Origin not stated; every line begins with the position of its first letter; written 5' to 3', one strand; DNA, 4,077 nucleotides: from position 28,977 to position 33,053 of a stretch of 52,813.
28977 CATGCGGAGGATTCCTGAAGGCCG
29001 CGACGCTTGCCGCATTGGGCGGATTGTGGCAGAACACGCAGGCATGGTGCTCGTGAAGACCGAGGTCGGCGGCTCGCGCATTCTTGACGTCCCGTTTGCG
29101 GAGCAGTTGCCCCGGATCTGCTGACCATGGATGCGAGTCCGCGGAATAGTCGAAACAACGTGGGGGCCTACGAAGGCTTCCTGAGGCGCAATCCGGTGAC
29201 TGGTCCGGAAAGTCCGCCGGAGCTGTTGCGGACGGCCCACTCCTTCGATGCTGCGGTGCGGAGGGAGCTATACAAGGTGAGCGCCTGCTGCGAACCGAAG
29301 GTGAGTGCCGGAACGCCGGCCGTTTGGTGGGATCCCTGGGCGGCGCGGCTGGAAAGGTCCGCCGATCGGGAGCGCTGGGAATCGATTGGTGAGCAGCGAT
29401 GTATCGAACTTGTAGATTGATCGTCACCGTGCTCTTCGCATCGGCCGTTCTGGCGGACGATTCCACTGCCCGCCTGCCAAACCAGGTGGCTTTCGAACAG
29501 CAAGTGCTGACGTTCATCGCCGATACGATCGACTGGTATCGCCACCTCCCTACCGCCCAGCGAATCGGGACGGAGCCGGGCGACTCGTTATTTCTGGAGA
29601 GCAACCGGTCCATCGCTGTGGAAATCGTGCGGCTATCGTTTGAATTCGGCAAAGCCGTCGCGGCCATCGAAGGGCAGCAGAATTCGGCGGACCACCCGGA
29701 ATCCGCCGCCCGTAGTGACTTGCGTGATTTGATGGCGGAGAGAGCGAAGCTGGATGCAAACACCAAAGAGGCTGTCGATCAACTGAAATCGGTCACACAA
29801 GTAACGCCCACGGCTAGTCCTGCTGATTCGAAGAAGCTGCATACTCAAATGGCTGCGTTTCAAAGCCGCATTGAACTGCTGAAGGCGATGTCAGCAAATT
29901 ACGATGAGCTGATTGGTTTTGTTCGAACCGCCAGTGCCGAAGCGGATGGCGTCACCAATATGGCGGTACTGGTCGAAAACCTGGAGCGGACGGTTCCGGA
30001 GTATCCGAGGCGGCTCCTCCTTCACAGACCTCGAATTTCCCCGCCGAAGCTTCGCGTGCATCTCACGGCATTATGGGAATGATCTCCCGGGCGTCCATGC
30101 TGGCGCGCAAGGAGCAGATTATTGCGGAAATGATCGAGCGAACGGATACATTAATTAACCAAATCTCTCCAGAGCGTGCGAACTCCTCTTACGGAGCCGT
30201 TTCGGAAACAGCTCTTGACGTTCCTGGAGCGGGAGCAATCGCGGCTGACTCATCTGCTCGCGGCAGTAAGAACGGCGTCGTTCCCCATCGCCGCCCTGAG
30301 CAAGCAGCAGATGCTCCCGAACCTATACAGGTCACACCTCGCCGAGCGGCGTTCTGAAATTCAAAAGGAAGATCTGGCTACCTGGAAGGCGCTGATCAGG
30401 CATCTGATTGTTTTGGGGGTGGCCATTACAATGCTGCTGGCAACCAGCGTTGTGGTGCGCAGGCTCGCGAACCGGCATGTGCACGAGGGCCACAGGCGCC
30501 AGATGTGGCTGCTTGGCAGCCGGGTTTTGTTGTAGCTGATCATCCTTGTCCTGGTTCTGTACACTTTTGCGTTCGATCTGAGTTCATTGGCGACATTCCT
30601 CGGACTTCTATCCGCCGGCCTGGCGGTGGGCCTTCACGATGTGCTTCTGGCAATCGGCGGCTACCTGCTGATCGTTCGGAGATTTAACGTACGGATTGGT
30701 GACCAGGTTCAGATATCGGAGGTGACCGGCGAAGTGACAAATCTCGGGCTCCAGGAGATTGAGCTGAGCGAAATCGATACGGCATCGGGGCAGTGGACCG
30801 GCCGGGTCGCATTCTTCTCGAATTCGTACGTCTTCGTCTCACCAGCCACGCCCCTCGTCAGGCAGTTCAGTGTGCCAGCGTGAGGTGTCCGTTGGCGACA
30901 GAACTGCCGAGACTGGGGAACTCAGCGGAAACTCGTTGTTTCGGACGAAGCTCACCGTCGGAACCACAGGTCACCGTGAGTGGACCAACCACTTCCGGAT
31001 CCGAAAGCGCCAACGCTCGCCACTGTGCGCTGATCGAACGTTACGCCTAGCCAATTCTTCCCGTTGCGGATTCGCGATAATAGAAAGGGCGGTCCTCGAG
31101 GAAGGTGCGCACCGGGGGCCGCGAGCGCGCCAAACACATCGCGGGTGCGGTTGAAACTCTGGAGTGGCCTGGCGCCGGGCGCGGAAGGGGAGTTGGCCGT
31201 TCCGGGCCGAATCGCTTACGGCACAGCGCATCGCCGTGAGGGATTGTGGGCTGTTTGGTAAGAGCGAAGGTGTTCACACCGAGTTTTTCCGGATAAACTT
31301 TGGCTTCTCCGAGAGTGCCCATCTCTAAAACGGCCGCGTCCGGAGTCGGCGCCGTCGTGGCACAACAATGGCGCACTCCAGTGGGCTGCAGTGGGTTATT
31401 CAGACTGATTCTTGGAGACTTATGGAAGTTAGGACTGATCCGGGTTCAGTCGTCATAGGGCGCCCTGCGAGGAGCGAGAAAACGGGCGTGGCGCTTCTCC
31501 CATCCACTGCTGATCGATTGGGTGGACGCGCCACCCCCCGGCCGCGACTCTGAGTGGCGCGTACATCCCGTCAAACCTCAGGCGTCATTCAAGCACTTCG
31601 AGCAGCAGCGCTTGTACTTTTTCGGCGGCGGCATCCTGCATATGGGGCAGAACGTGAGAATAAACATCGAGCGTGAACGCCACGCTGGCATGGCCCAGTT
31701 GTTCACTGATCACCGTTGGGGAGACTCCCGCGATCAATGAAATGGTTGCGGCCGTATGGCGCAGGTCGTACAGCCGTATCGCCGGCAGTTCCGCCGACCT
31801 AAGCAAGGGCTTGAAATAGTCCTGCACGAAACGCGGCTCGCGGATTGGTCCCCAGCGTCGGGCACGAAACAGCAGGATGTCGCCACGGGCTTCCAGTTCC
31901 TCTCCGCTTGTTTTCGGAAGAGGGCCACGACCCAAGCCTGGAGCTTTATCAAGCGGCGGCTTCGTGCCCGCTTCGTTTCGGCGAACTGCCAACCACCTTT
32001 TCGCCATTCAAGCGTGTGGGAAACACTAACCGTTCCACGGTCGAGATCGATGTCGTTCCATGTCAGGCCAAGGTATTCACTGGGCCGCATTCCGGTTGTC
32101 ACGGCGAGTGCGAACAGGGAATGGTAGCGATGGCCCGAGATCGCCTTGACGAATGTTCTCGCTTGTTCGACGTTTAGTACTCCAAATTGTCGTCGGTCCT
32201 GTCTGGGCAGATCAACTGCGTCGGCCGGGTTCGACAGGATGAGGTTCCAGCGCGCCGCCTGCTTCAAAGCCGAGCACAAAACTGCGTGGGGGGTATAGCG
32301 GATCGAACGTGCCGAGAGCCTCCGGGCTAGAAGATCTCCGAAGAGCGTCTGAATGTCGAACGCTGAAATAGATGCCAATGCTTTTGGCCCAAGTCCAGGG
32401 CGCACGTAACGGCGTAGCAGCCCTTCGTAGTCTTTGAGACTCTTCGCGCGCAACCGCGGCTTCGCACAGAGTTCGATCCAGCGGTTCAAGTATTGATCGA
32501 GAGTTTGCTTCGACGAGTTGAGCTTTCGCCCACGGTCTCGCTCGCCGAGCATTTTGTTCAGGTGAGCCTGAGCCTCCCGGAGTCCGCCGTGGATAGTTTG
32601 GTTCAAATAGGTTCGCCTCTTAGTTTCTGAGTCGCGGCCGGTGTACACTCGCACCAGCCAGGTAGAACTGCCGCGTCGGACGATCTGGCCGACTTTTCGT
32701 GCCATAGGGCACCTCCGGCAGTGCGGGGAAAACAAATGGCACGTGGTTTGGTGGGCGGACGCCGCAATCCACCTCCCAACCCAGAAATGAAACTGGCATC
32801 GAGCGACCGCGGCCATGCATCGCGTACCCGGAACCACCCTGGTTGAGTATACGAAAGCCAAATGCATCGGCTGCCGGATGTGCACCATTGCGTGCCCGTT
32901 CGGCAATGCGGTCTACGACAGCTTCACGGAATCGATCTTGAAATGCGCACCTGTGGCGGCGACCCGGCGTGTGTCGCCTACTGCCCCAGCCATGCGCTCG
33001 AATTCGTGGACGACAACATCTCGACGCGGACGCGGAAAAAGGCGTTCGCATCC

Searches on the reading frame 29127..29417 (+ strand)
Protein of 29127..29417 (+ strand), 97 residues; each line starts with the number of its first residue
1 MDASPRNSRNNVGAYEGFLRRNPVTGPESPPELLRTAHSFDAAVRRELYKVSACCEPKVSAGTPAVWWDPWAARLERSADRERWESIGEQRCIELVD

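Call 49: search_protein_families(library=pfam, proteins=[window:29127-29417:+], max_evalue=0.01)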
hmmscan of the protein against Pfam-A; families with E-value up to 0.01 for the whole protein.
window:29127-29417:+ (97 aa): 1 family
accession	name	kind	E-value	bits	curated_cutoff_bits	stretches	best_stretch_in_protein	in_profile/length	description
PF00374.24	NiFeSe_Hases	-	2e-06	27.5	25.8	1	3-41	462-500/508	Nickel-dependent hydrogenase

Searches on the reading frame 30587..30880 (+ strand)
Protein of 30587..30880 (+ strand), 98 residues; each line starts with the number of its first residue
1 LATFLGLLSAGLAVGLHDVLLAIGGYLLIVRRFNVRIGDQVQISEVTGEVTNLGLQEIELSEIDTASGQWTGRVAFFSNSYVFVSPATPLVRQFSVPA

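Call 49: search_protein_families(library=pfam, proteins=[window:30587-30880:+], max_evalue=0.01)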
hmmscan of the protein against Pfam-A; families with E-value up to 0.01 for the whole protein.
window:30587-30880:+ (98 aa): 1 family
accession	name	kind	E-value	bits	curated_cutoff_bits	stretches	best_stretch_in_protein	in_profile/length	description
PF00924.24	MS_channel_2nd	-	4.5e-05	23.9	20.2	1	23-64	7-47/68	Mechanosensitive ion channel, beta-domain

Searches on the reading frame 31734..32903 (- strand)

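Call 49: search_protein_families(library=pfam, proteins=[window:31734-32903:-], max_evalue=0.01)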
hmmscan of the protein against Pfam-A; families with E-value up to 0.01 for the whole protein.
window:31734-32903:- (389 aa): 2 families
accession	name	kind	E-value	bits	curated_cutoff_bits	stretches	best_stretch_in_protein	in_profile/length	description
PF00589.27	Phage_integrase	-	2.8e-09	37.4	27.1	1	244-348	4-99/172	Phage integrase family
PF14659.12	Phage_int_SAM_3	-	3.7e-06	27.5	22.6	1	134-187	1-53/58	Phage integrase, N-terminal SAM-like domain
